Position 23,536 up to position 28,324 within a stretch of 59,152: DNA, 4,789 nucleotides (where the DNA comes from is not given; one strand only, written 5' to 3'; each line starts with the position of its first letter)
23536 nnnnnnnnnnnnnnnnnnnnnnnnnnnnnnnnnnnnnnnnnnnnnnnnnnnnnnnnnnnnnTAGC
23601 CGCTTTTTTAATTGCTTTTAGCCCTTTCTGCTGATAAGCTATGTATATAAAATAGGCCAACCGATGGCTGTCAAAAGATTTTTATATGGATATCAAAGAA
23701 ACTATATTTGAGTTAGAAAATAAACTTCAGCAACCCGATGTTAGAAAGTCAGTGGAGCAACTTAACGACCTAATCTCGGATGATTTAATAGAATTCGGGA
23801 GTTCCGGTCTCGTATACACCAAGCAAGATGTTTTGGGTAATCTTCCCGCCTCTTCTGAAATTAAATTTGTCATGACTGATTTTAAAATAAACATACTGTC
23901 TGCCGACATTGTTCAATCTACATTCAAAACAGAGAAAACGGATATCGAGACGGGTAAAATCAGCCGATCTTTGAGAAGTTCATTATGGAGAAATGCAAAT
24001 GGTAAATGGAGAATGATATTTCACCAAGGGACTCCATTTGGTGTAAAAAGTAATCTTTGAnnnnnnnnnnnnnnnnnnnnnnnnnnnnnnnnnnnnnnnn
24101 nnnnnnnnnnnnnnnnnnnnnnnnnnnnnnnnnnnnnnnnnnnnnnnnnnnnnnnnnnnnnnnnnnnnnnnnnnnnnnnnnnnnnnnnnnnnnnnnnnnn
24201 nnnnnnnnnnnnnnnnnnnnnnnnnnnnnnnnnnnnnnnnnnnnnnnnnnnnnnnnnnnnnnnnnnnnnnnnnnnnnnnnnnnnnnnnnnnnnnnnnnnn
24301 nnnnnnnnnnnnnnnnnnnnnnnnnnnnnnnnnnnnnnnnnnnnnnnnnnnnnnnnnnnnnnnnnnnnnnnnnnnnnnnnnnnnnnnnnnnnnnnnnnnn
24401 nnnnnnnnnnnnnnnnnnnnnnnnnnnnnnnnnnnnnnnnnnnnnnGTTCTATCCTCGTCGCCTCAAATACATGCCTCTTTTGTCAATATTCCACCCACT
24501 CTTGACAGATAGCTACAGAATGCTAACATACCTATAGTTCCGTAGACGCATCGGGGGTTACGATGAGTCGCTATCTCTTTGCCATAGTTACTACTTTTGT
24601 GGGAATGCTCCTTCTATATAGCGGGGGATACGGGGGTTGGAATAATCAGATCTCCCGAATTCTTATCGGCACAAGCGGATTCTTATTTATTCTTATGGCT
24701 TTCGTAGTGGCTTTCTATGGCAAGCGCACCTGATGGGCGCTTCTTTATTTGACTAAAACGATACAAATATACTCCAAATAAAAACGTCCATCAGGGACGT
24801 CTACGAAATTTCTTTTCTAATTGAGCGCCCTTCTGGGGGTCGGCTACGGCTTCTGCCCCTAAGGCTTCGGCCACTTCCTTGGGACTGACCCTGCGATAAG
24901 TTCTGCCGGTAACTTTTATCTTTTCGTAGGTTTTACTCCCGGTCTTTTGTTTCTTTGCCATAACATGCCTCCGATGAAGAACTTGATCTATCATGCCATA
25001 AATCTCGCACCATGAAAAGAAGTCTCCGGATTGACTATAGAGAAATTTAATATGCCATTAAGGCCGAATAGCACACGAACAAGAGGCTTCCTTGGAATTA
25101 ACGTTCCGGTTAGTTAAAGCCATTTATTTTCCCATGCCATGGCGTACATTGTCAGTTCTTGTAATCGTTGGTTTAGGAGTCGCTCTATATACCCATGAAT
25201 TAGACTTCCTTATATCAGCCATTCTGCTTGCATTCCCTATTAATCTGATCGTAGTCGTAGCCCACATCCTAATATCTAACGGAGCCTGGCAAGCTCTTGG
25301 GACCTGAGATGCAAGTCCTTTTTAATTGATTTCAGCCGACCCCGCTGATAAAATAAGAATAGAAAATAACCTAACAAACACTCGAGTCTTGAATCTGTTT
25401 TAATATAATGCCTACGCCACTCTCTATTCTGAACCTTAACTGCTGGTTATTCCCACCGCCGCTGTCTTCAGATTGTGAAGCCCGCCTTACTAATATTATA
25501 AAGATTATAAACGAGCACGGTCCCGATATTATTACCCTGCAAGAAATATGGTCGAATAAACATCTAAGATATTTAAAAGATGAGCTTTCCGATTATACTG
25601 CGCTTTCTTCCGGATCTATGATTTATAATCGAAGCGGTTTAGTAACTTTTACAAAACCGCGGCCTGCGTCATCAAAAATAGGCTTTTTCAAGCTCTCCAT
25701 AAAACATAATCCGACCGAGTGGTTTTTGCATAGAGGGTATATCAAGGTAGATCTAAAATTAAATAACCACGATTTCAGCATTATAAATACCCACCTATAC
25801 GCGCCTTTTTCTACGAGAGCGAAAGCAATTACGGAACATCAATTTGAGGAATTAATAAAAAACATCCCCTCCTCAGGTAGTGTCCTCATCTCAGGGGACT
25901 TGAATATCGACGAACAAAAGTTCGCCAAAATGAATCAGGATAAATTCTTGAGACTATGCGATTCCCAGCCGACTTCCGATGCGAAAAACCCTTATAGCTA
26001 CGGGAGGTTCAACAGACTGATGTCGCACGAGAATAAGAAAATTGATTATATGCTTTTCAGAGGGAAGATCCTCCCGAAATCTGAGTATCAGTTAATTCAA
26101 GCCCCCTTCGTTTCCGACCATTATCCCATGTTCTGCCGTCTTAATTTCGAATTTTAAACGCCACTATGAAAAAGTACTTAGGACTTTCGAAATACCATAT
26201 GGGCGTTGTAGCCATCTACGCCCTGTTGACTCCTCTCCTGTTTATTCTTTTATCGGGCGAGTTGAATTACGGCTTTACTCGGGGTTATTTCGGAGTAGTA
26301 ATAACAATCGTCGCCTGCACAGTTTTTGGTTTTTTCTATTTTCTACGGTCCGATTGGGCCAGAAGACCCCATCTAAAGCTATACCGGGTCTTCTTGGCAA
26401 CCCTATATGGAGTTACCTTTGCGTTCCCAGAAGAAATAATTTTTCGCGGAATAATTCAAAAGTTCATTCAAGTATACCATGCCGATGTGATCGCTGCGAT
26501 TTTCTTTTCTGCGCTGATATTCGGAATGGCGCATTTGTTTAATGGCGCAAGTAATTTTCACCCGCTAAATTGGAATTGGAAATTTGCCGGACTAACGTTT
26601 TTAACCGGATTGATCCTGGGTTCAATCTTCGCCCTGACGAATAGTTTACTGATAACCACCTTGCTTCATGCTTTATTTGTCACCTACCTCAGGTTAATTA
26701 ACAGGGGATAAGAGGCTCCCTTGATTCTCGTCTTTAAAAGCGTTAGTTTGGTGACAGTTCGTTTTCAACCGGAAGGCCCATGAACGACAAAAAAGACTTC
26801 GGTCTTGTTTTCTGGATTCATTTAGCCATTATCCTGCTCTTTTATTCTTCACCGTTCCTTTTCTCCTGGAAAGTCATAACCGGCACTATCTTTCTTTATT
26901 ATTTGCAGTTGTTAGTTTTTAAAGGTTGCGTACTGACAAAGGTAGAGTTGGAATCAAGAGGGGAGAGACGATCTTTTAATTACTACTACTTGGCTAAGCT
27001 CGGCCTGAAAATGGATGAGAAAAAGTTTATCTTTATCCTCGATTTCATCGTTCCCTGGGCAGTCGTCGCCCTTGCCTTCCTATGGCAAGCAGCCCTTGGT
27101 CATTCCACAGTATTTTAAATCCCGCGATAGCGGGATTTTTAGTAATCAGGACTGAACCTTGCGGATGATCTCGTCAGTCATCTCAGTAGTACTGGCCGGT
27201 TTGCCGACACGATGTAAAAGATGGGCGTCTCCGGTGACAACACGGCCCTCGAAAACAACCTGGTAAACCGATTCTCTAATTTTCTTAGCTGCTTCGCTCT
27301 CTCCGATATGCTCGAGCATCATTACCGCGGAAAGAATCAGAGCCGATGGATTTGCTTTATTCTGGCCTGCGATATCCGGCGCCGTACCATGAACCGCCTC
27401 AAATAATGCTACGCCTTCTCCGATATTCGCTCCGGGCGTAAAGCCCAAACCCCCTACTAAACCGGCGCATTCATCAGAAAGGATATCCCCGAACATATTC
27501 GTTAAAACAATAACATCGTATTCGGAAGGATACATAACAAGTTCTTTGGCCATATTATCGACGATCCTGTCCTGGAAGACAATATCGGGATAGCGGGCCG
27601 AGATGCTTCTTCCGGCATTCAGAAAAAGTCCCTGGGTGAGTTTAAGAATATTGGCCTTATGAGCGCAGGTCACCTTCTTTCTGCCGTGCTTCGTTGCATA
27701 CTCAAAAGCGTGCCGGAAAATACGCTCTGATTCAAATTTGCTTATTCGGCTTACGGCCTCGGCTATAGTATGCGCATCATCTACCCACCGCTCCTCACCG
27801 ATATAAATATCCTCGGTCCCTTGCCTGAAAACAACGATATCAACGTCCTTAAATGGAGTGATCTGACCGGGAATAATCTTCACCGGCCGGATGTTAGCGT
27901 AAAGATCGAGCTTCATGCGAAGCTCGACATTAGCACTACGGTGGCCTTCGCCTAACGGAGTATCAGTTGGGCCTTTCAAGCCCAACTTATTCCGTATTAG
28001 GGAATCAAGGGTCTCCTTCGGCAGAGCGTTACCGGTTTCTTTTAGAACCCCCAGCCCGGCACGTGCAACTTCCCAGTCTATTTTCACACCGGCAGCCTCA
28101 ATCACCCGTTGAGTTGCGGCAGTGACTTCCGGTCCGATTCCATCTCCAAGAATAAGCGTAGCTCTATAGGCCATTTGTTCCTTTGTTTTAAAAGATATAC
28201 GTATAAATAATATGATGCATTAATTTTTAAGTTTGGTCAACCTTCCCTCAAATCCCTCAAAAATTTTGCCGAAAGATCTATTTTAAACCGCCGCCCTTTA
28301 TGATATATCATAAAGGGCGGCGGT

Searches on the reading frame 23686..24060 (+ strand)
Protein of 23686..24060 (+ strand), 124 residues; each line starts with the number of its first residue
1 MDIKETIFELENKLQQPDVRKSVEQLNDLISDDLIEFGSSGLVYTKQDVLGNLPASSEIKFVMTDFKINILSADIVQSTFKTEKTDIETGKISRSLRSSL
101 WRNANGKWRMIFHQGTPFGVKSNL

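Call 79: search_protein_families(library=pfam, proteins=[window:23686-24060:+], max_evalue=0.001)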
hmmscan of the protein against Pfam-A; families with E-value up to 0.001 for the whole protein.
window:23686-24060:+ (124 aa): 1 family
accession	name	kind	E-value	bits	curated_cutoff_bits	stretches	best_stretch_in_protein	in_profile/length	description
PF14534.12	DUF4440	-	1.4e-15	58.1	25.2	1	7-110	1-107/107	Domain of unknown function (DUF4440)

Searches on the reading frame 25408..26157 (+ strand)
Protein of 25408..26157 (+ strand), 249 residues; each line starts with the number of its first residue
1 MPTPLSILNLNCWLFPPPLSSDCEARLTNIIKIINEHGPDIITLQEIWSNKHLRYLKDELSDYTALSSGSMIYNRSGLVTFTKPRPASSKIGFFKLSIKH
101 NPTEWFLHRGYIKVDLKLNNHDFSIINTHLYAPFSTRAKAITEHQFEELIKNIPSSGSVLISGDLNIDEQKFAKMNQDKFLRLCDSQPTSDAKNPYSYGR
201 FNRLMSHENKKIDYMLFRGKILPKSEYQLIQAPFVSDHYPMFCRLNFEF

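Call 79: search_protein_families(library=pfam, proteins=[window:25408-26157:+], max_evalue=0.001)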
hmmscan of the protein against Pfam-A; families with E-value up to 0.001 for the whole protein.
window:25408-26157:+ (249 aa): 3 families
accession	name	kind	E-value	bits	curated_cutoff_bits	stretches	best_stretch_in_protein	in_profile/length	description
PF03372.29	Exo_endo_phos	-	4.1e-15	56.5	24.5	1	10-238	3-225/225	Endonuclease/Exonuclease/phosphatase family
PF14529.12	Exo_endo_phos_2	-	1.1e-06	28.9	27.4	1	129-241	5-116/117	Endonuclease-reverse transcriptase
PF22669.2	Exo_endo_phos2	-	0.001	19.2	27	0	90-167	105-179/288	Endonuclease/Exonuclease/phosphatase family 2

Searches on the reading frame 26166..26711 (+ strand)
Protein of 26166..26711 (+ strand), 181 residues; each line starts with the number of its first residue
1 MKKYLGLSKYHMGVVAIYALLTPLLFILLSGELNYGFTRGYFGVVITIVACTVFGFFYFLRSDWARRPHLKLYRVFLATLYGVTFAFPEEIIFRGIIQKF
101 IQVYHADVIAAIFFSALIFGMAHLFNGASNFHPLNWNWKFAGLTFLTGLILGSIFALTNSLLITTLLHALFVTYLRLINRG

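Call 88: search_protein_families(library=pfam, proteins=[window:26166-26711:+], max_evalue=0.001)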
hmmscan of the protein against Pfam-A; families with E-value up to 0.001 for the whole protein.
window:26166-26711:+ (181 aa): 1 family
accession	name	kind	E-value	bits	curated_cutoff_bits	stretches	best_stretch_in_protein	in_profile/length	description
PF02517.21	Rce1-like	-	7.8e-15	55.4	22.4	1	75-171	5-90/93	Type II CAAX prenyl endopeptidase Rce1-like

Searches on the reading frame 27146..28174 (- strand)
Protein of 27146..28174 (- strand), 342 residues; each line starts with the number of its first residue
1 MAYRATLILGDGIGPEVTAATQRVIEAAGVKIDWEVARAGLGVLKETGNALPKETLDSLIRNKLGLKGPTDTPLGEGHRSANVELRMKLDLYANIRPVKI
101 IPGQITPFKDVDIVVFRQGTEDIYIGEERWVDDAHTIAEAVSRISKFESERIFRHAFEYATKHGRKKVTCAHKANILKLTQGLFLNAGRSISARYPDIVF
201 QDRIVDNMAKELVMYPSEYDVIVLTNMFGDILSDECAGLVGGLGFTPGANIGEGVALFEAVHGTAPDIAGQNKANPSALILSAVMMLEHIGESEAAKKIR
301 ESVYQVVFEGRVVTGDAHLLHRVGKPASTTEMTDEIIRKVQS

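Call 14: search_protein_families(library=pfam, proteins=[window:27146-28174:-])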
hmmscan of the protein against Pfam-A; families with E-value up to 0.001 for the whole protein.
window:27146-28174:- (342 aa): 1 family
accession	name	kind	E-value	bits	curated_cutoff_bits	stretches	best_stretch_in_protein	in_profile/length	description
PF00180.25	Iso_dh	-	3.7e-103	345.9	27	1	6-336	3-348/348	Isocitrate/isopropylmalate dehydrogenase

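Call 18: find_encoding_contigs(protein=window:27146-28174:-, flank=3000, max_places=10)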
Protein window:27146-28174:- (342 aa): 22 contigs read that carry it; 6 places shown.
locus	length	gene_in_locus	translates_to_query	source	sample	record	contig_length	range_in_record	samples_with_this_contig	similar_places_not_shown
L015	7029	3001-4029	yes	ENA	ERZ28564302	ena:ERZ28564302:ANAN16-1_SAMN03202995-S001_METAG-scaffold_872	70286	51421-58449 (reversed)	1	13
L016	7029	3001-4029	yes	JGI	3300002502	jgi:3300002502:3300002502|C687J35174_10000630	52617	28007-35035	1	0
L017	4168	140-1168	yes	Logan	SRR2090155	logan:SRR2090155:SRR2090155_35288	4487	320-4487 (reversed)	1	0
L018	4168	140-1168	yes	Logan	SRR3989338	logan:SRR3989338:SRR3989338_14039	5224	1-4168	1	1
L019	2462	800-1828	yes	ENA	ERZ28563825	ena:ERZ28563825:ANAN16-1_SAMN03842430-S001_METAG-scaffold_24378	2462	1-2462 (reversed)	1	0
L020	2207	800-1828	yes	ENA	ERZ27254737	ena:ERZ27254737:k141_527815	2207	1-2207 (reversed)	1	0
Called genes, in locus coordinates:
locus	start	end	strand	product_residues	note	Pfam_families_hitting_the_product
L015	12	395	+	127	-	-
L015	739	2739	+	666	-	PF00912:Transgly, PF00905:Transpeptidase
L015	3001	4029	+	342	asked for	PF00180:Iso_dh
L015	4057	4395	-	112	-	-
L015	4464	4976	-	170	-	PF02517:Rce1-like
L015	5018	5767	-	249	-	PF03372:Exo_endo_phos, PF14529:Exo_endo_phos_2 (weak)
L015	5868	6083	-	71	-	-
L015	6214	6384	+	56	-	-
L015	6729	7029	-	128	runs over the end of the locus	-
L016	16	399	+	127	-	-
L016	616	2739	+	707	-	PF00912:Transgly, PF00905:Transpeptidase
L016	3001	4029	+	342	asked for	PF00180:Iso_dh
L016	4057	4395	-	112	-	-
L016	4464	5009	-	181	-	PF02517:Rce1-like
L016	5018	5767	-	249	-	PF03372:Exo_endo_phos, PF14529:Exo_endo_phos_2 (weak)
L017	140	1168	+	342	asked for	PF00180:Iso_dh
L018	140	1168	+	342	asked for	PF00180:Iso_dh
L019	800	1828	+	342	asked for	PF00180:Iso_dh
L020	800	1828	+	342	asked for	PF00180:Iso_dh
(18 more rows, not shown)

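Call 21: find_homologous_proteins(query=window:27146-28174:-, max_evalue=1e-60)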
Query window:27146-28174:- (342 aa): 6559 proteins with E <= 1e-60 among 8000 candidates; the best 120 are listed.
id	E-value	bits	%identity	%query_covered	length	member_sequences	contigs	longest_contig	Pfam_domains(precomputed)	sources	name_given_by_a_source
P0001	6.4e-222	753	100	100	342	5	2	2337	PF00180.26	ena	-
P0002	3.2e-120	419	58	100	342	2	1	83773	PF00180.26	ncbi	-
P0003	5.7e-118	412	57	99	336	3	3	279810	PF00180.26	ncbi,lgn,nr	ncbi:MAG: isocitrate/isopropylmalate family dehydrogenase [Bacteroidetes bacterium]|nr:isocitrate/is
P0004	3.2e-117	409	57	99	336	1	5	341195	PF00180.26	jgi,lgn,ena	-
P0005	2.9e-114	400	56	100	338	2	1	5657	PF00180.26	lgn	-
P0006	5.1e-113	396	55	100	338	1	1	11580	PF00180.26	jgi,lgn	jgi:isocitrate dehydrogenase (NAD+)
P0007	6.1e-113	395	55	100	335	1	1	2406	PF00180.26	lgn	-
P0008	9.8e-113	395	54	99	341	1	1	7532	PF00180.26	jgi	jgi:isocitrate dehydrogenase (NAD+)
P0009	1.0e-112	395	55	99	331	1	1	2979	PF00180.26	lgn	-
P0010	1.0e-112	395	55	100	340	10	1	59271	PF00180.26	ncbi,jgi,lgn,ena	-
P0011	1.4e-112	394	55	100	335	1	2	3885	PF00180.26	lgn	-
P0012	1.4e-112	394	55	100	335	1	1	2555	PF00180.26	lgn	-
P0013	1.5e-112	394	55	99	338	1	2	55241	PF00180.26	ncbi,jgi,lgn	ncbi:MAG: isocitrate dehydrogenase (NAD+) [Rhodothermales bacterium]|jgi:isocitrate dehydrogenase (N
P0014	1.6e-112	394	54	99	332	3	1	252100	PF00180.26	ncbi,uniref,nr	ncbi:isocitrate/isopropylmalate dehydrogenase family protein [Natroniella sulfidigena]|uniref:isocit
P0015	2.1e-112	394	55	100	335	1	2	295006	PF00180.26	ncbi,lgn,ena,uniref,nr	ncbi:isocitrate dehydrogenase (NAD(+)) [Clostridium magnum]|uniref:Isocitrate dehydrogenase [NADP] n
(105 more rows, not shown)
